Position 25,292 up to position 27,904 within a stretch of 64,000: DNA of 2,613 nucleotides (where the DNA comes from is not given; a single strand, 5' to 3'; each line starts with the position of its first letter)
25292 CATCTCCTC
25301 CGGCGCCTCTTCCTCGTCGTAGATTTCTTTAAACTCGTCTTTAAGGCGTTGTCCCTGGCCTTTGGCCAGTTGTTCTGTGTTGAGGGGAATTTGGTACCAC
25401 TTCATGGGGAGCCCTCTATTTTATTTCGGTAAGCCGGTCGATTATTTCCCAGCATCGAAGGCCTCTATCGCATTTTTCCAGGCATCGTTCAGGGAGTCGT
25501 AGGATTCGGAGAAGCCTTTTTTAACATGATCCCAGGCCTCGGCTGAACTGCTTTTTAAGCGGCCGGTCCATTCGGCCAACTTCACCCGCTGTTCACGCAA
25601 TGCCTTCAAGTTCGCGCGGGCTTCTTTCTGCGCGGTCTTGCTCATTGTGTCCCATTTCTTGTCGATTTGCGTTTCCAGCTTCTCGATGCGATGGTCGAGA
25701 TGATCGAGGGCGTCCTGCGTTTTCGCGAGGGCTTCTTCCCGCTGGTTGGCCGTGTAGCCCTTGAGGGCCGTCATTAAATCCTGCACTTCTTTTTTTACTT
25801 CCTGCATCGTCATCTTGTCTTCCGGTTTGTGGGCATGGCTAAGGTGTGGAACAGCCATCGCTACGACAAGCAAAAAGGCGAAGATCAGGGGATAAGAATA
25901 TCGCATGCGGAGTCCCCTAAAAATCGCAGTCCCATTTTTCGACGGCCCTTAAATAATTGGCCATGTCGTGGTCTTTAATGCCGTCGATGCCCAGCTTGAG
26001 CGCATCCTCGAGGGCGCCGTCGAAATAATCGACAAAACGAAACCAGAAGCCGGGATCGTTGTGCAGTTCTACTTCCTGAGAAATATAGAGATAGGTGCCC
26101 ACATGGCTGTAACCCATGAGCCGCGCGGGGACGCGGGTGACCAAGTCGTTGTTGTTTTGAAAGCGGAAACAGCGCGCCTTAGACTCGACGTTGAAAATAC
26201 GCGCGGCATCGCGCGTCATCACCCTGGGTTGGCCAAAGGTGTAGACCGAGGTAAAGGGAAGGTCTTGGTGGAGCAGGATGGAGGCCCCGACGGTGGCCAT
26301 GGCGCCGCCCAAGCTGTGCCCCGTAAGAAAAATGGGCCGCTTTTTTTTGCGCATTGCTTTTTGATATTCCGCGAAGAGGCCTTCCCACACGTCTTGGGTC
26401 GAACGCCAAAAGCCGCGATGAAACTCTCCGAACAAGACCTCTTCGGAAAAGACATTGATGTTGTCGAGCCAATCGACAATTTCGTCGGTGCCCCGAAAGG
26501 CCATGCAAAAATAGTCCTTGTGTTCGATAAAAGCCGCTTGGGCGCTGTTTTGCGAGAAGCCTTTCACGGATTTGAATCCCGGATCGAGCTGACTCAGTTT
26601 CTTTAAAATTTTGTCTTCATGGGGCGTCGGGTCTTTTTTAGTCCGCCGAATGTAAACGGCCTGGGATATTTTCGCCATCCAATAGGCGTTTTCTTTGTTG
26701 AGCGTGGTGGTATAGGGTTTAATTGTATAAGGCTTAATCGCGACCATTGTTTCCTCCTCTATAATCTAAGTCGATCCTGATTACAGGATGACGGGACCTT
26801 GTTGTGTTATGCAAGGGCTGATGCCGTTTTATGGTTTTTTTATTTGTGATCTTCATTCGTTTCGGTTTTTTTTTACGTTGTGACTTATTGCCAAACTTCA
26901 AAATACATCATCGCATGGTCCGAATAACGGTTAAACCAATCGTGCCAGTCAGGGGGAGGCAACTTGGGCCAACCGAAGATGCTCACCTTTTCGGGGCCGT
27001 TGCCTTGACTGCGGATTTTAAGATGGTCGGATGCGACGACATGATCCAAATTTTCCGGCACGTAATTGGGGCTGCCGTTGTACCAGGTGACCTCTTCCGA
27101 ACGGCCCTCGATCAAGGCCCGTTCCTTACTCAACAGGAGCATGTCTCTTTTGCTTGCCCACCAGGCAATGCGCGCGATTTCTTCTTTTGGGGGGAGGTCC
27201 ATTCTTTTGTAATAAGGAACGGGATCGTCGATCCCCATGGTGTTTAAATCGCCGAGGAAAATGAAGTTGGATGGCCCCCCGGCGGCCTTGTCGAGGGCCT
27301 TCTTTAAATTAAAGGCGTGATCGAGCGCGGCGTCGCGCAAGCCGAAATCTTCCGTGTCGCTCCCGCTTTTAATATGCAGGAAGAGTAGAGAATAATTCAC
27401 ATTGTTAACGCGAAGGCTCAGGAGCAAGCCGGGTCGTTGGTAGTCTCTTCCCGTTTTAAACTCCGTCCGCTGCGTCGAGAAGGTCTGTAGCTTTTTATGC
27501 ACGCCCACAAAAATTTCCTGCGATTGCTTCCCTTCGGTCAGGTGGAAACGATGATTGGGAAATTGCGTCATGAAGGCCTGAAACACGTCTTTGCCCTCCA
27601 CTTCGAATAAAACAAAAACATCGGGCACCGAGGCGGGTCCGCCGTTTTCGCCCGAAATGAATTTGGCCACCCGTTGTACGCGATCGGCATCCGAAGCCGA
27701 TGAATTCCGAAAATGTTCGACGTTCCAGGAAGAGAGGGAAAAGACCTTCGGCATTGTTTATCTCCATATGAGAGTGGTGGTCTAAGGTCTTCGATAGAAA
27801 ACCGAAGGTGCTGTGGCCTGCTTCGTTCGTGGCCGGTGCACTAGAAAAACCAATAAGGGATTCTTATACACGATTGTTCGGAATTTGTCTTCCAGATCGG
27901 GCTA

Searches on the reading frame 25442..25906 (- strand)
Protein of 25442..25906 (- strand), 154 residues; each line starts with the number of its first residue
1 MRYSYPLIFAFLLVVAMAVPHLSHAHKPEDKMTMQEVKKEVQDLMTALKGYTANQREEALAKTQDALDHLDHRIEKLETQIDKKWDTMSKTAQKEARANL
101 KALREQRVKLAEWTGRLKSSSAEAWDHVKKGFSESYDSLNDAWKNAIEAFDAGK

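Call 3: search_protein_families(library=pfam, proteins=[window:25442-25906:-], max_evalue=0.1)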
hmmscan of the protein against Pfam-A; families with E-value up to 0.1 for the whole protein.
window:25442-25906:- (154 aa): 34 families (the best 25 are shown)
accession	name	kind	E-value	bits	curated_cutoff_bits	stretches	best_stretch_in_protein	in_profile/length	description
PF06103.16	DUF948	-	0.00024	21.7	37.2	1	9-82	8-75/89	Bacterial protein of unknown function (DUF948)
PF11101.13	DUF2884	-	0.00069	19.8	30.6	1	30-98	131-200/228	Protein of unknown function (DUF2884)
PF16591.11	HBM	-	0.0014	18.6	29.8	1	33-91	138-196/254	Helical bimodular sensor domain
PF05227.19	CHASE3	-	0.0015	18.8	28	1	34-124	15-100/138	CHASE3 domain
PF01544.23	CorA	-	0.0016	18.2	27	1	61-114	114-167/292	CorA-like Mg2+ transporter protein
PF13663.11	DUF4148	-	0.0017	19.2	27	1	7-47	10-51/62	Domain of unknown function (DUF4148)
PF01442.23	Apolipoprotein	-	0.0017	18.5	90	1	35-137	62-157/190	Apolipoprotein A1/A4/E domain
PF02601.20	Exonuc_VII_L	-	0.0017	18.4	35.9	1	37-144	141-249/315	Exonuclease VII, large subunit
PF13747.11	DUF4164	-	0.0046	17.8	27.2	1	61-112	4-53/89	Domain of unknown function (DUF4164)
PF10168.15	Nup88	-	0.0048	15.2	24.4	1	32-113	596-679/702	Nuclear pore component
PF05823.17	Gp-FAR-1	-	0.0068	17.3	29.2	1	35-143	20-130/149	Nematode fatty acid retinoid binding protein (Gp-FAR-1)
PF20428.3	Sey1_3HB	-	0.007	15.7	24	1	36-152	77-190/419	Sey1 three-helix bundle domain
PF07464.16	ApoLp-III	-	0.0071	16.9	36.3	1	28-150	18-132/146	Apolipophorin-III precursor (apoLp-III)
PF05549.16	Allexi_40kDa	-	0.012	15.6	26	1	36-130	56-150/271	Allexivirus 40kDa protein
PF04632.18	FUSC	-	0.014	14.5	30.9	1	12-129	231-338/660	Fusaric acid resistance protein family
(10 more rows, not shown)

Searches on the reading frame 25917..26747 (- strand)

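Call 3: search_protein_families(library=pfam, proteins=[window:25917-26747:-], max_evalue=0.1)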
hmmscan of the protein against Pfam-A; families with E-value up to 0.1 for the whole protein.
window:25917-26747:- (276 aa): 6 families
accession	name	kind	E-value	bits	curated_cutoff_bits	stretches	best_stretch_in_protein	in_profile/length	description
PF01764.32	Lipase_3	-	1.1e-25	90.5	22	1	82-209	2-138/140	Lipase (class 3)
PF11187.14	Mbeg1-like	-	2.3e-05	24.4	21.1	1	66-171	26-119/224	Mbeg1-like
PF12146.15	Hydrolase_4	-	0.00015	21.6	27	1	110-153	48-92/239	Serine aminopeptidase, S33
PF12697.13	Abhydrolase_6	-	0.012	16.7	26.3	1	124-169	57-90/217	Alpha/beta hydrolase family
PF00975.26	Thioesterase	-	0.025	15.2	26.4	1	120-174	47-103/226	Thioesterase domain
PF20408.4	Abhydrolase_11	-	0.052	13.7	27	1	123-174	62-108/193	Alpha/beta hydrolase domain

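Call 4: search_protein_families(library=padloc, proteins=[window:25917-26747:-], max_evalue=0.1)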
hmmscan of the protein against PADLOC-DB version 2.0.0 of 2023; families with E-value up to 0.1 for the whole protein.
window:25917-26747:- (276 aa): 2 families
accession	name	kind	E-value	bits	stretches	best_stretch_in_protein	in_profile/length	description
PDLC04202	HEC-01B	-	0.019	13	1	183-215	22-54/204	-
PDLC02820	DpdC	-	0.044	11.8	1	68-141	84-158/165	DpdC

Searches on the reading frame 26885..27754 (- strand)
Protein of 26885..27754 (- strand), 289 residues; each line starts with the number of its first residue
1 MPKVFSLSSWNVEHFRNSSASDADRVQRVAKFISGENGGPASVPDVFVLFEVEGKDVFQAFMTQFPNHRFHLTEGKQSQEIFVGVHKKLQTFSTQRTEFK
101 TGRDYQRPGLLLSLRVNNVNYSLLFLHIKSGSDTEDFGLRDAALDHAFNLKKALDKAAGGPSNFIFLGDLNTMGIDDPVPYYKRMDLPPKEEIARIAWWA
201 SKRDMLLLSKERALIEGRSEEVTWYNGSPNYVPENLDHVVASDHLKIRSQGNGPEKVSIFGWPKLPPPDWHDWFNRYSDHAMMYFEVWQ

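Call 3: search_protein_families(library=pfam, proteins=[window:26885-27754:-], max_evalue=0.1)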
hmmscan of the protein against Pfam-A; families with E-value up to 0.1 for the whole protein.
window:26885-27754:- (289 aa): 1 family
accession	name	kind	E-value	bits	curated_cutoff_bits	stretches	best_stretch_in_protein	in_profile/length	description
PF03372.29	Exo_endo_phos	-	7.7e-13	49.1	24.5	1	9-280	2-225/225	Endonuclease/Exonuclease/phosphatase family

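Call 4: search_protein_families(library=padloc, proteins=[window:26885-27754:-], max_evalue=0.1)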
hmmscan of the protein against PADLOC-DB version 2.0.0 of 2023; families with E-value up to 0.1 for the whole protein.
window:26885-27754:- (289 aa): 0 families
